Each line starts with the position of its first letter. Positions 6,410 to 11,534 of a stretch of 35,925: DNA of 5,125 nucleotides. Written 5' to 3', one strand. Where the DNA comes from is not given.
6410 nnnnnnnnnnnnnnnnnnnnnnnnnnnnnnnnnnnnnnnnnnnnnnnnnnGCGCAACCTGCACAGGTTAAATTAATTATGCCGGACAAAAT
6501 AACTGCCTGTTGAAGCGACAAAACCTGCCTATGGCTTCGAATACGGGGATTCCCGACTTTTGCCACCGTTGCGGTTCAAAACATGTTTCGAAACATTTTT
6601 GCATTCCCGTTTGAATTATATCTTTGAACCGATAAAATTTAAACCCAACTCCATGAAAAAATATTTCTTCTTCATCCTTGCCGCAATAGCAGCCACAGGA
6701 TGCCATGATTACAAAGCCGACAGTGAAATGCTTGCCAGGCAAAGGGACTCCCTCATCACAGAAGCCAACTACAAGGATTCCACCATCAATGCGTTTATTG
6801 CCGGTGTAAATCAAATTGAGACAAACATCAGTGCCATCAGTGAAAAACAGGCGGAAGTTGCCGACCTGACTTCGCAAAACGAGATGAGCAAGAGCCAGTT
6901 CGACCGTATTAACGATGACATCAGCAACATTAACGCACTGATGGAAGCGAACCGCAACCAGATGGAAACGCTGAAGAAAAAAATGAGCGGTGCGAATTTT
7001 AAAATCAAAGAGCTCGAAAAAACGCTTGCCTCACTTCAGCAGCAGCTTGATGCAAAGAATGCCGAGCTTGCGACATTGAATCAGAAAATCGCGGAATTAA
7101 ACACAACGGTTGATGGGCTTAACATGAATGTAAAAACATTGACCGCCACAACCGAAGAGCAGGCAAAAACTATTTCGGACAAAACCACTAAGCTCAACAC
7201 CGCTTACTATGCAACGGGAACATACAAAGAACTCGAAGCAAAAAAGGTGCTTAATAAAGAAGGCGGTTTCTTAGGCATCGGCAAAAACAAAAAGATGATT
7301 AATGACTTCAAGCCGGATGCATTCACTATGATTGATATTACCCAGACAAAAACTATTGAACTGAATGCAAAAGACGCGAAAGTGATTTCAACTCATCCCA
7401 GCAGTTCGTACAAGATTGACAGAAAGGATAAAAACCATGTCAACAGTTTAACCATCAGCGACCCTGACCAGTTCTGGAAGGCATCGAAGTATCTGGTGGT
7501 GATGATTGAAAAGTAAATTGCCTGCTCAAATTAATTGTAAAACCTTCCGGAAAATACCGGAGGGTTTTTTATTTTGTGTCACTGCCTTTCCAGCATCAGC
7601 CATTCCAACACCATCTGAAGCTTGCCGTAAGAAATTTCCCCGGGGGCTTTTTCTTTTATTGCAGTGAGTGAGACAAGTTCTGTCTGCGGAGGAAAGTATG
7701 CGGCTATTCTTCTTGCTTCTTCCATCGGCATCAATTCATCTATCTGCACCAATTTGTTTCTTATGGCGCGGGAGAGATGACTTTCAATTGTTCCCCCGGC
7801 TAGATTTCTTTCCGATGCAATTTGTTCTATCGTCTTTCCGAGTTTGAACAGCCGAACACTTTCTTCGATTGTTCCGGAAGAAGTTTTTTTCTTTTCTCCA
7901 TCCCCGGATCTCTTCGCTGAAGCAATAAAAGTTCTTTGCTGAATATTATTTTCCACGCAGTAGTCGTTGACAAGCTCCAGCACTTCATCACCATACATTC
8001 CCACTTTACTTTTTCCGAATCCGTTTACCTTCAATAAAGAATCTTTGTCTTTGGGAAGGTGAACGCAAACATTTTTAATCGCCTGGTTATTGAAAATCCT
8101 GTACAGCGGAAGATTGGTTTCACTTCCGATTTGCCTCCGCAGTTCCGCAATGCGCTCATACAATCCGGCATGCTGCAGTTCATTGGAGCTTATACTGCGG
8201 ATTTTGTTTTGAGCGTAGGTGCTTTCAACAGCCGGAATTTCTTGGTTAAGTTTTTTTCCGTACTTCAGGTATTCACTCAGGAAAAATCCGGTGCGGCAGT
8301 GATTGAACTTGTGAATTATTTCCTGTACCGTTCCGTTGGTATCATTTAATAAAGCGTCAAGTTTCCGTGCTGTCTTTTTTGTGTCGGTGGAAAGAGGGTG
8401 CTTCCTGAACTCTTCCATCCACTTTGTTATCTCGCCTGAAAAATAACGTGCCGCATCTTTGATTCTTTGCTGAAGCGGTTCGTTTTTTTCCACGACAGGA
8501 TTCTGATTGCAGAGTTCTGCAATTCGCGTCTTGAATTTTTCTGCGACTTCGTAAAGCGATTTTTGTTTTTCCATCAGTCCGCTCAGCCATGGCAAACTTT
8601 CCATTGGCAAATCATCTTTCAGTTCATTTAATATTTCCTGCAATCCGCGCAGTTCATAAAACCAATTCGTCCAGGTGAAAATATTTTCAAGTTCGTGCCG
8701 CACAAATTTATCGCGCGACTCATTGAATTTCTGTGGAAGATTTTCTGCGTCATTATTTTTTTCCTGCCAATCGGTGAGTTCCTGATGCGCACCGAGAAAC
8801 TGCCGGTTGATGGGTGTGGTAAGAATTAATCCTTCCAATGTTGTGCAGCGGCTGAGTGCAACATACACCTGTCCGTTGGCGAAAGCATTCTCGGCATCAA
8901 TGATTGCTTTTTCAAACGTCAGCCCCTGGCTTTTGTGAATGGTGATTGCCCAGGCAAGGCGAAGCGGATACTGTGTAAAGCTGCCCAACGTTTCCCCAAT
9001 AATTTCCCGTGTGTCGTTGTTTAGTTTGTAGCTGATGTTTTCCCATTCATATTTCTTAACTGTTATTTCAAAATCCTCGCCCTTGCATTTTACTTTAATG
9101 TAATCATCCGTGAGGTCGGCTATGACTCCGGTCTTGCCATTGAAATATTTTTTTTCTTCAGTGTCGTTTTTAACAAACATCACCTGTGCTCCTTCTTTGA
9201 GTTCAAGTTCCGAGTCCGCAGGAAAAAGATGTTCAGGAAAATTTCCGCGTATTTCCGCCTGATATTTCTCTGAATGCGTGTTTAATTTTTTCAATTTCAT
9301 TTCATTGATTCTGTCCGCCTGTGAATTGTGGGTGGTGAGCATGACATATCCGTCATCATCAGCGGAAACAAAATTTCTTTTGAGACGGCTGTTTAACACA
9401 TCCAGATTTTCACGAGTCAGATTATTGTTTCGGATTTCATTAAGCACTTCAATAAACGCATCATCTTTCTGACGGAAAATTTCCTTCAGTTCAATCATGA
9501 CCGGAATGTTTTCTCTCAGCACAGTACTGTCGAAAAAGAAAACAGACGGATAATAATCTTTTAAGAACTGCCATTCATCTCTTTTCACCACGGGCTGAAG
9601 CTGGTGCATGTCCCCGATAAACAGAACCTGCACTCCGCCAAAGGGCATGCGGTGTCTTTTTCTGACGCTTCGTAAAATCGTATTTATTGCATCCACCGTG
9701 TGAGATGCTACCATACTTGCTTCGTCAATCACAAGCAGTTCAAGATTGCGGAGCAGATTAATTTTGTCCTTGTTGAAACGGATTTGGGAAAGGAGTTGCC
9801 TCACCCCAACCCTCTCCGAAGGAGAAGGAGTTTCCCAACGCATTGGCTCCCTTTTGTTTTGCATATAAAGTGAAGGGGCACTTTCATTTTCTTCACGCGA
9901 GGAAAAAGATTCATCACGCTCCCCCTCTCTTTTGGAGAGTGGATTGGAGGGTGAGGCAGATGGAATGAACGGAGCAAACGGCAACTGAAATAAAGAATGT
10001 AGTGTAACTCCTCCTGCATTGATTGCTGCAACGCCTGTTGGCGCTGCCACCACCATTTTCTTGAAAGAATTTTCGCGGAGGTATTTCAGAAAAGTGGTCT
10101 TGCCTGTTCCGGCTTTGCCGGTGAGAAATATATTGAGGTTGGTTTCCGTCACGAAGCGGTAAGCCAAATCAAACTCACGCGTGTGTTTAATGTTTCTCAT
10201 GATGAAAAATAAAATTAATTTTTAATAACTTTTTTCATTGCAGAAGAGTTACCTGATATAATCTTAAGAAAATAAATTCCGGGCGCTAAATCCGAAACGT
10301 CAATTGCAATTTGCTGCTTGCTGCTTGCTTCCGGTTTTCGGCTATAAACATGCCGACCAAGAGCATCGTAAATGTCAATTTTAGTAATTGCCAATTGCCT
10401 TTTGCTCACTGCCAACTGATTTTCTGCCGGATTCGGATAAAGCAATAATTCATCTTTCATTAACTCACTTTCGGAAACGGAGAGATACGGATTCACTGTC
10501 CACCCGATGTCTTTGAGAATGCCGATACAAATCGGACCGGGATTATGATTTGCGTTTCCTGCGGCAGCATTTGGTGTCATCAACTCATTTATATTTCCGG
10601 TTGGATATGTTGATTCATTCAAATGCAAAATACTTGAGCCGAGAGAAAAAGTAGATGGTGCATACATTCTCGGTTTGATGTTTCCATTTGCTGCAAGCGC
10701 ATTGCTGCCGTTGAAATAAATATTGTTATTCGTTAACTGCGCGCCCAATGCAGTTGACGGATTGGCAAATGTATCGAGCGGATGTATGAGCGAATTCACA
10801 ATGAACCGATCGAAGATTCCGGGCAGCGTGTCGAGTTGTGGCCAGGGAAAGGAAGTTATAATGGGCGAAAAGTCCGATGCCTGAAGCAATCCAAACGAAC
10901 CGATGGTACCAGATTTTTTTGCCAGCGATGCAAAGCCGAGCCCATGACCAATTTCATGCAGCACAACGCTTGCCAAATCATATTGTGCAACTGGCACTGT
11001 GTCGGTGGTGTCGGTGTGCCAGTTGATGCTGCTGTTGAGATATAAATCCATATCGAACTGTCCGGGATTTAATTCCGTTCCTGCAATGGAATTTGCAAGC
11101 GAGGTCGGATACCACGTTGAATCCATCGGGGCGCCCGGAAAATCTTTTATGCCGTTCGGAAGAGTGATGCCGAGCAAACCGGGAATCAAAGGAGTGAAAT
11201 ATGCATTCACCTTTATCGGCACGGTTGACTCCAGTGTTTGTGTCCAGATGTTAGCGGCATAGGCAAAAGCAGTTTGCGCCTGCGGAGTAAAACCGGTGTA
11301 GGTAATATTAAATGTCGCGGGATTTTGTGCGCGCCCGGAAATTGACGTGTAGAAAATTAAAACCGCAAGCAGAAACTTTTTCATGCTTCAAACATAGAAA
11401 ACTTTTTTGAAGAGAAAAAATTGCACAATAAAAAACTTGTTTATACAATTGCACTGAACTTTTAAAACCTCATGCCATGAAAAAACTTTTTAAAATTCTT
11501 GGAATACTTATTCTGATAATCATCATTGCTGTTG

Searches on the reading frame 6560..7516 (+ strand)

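Call 9: search_protein_families(library=pfam, proteins=[window:6560-7516:+], max_evalue=0.01)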
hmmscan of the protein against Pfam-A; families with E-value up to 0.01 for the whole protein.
window:6560-7516:+ (318 aa): 28 families (the best 25 are shown)
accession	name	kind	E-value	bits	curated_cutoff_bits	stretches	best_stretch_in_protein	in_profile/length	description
PF19220.6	Rod_CreS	-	6e-06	26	100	1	91-213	34-156/359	Crescentin, rod domain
PF24922.1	ACBP4_C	-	7.7e-06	26.5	31.2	1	112-185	3-76/105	Acyl-CoA-binding domain-containing protein 4-6, C-terminal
PF00261.25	Tropomyosin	-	1.3e-05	25.2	38.6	1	128-208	1-81/242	Tropomyosin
PF09762.14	CCDC93_CC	-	3.7e-05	23.4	30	1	67-210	82-219/429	CCDC93 coiled-coil domain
PF04977.20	DivIC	-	9.9e-05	22.5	28.9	0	158-203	14-62/80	Septum formation initiator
PF25762.1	HAUS1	-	0.00014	22.2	40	1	70-197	96-227/236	HAUS augmin-like complex subunit 1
PF06810.17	Phage_scaffold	-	0.00062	20.2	35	1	91-169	17-85/170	Phage capsid assembly scaffolding protein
PF05266.19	DUF724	-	0.00072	19.9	38.4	1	111-196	101-186/188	Protein of unknown function (DUF724)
PF06103.16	DUF948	-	0.0009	19.8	37.2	0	170-220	28-78/89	Bacterial protein of unknown function (DUF948)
PF23991.1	DUF7310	-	0.0011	19.9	40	1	134-200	4-69/83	Coiled-coil region of unknown function (DUF7310)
PF16046.10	FAM76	-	0.0011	18.9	28.5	1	97-213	169-280/298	FAM76 protein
PF05622.17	HOOK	-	0.0012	18.2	35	1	82-214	254-389/514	HOOK protein coiled-coil region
PF02601.20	Exonuc_VII_L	-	0.0014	18.7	35.9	1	92-214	148-271/315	Exonuclease VII, large subunit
PF08614.16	ATG16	-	0.0016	19.1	33.7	1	99-202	47-157/200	Autophagy protein 16 (ATG16)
PF18595.6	Nuf2_DHR10-like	-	0.0016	18.9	28.4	0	85-136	58-109/117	Nuf2, DHR10-like domain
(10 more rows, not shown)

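Call 27: search_protein_families(library=padloc, proteins=[window:6560-7516:+], max_evalue=0.01)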
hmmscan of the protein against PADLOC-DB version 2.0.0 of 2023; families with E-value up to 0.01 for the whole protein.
window:6560-7516:+ (318 aa): 27 families (the best 25 are shown)
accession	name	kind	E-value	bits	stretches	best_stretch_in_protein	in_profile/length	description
PDLC00580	JetC3|JetC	-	6.6e-08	29.3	1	51-214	254-414/1068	DUF3584 domain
PDLC00519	JetC1|JetC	-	1.5e-06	24.8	1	82-222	631-772/1097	DUF3584 domain; MukB-like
PDLC02722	PbeC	-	4.2e-06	23.7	1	92-204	358-471/643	PbeC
PDLC00551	JetC2|JetC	-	6.9e-06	22.2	1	76-213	852-987/1365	DUF3584 domain; MukB-like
PDLC00582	JetC3|JetC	-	1.3e-05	21.2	1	89-237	775-921/1472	DUF3584 domain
PDLC00553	JetC2|JetC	-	1.5e-05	21.1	1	74-223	854-999/1361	DUF3584 domain; MukB-like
PDLC03868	LmuB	-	1.9e-05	21.2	1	68-216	622-770/1035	-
PDLC03865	LmuB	-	2.2e-05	20.8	1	85-217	524-760/1007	-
PDLC02750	PbeC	-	2.3e-05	21.2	1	91-209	356-474/629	PbeC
PDLC00507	JetC1|JetC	-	4.6e-05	19.9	1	75-212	708-847/1215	DUF3584 domain; MukB-like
PDLC00518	JetC1|JetC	-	5.3e-05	19.2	1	60-218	266-426/1112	DUF3584 domain; MukB-like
PDLC00006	DruC1|DruC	-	7.8e-05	19.3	1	72-214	159-297/626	Unknown function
PDLC00503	JetC1|JetC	-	0.00011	18.4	1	84-211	665-793/1146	DUF3584 domain; MukB-like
PDLC02747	PbeC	-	0.00013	19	1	86-208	333-461/632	PbeC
PDLC00262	LmuB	-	0.00015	18.8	1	91-204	191-302/588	AAA ATPase domain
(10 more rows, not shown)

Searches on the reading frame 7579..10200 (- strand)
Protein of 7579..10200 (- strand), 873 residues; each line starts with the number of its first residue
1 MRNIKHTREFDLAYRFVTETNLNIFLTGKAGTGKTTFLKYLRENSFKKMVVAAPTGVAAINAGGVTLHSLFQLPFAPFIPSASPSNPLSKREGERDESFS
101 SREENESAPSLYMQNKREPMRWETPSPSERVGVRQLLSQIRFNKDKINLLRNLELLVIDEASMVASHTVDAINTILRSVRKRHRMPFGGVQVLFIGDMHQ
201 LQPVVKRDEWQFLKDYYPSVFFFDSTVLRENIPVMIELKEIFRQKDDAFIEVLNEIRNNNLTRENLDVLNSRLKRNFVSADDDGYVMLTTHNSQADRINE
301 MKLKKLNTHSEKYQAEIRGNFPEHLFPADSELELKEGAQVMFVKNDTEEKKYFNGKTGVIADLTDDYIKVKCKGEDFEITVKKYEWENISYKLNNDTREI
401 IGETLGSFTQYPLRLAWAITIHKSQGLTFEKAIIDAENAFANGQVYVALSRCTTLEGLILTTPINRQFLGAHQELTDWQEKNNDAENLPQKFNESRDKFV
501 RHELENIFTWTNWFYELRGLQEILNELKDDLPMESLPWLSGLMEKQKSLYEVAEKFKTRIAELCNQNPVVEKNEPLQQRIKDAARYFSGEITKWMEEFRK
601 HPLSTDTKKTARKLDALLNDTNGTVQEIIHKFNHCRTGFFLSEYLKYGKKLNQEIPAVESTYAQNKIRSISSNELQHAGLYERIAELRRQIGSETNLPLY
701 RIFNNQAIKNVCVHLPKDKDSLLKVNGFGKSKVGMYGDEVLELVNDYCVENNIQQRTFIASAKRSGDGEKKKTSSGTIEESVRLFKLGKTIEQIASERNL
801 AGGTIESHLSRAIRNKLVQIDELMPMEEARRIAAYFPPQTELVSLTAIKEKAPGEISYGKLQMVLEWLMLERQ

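Call 9: search_protein_families(library=pfam, proteins=[window:7579-10200:-], max_evalue=0.01)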
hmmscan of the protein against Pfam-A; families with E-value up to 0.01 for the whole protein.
window:7579-10200:- (873 aa): 15 families
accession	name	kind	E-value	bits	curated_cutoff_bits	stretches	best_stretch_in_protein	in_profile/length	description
PF05970.20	PIF1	-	1.3e-25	90.7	25.9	2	139-263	89-219/223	PIF1-like helicase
PF14493.12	HTH_40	-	7.5e-19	68.3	27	1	777-865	1-89/89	Helix-turn-helix domain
PF13604.12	AAA_30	-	1.4e-15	58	27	2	135-271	75-182/191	AAA domain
PF00570.28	HRDC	-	3.6e-15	56.1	23.8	1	679-744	3-68/68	HRDC domain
PF13245.12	AAA_19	-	4.5e-11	43.5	25.1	1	22-204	12-132/134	AAA domain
PF02689.20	Herpes_Helicase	-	8.3e-07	27.8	27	1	408-460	722-776/808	Helicase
PF13401.12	AAA_22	-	4.2e-05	24.3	27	0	20-44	4-28/130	AAA domain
PF13538.12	UvrD_C_2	-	4.8e-05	23.6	27.4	1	415-453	1-46/52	UvrD-like helicase C-terminal domain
PF13238.12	AAA_18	-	4.9e-05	24.2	29.4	1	24-44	1-21/128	AAA domain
PF11408.13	Helicase_Sgs1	-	0.00013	22.4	22.2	1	680-727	8-55/80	Sgs1 RecQ helicase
PF13191.12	AAA_16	-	0.00019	22.4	32.6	1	20-178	23-158/167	AAA ATPase domain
PF18335.7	SH3_13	-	0.0013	18.9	41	0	334-366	26-57/65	ATP-dependent RecD-like DNA helicase SH3 domain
PF21530.3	Pif1_2B_dom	-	0.0028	17.8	23.9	0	326-360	10-44/47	DNA helicase Pif1, 2B domain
PF00270.35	DEAD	-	0.0064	16.7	26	0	144-180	111-146/167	DEAD/DEAH box helicase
PF13479.12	AAA_24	-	0.0081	16.5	27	0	21-46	2-23/195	AAA domain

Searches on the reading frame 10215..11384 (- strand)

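Call 9: search_protein_families(library=pfam, proteins=[window:10215-11384:-], max_evalue=0.01)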
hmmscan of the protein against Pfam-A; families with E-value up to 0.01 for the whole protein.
window:10215-11384:- (389 aa): 2 families
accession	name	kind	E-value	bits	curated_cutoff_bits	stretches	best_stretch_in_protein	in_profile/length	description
PF18962.6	Por_Secre_tail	-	2.3e-17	63.5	27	1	315-387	1-74/75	Secretion system C-terminal sorting domain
PF00413.30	Peptidase_M10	-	0.0042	17.4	24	1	110-152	84-123/159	Matrixin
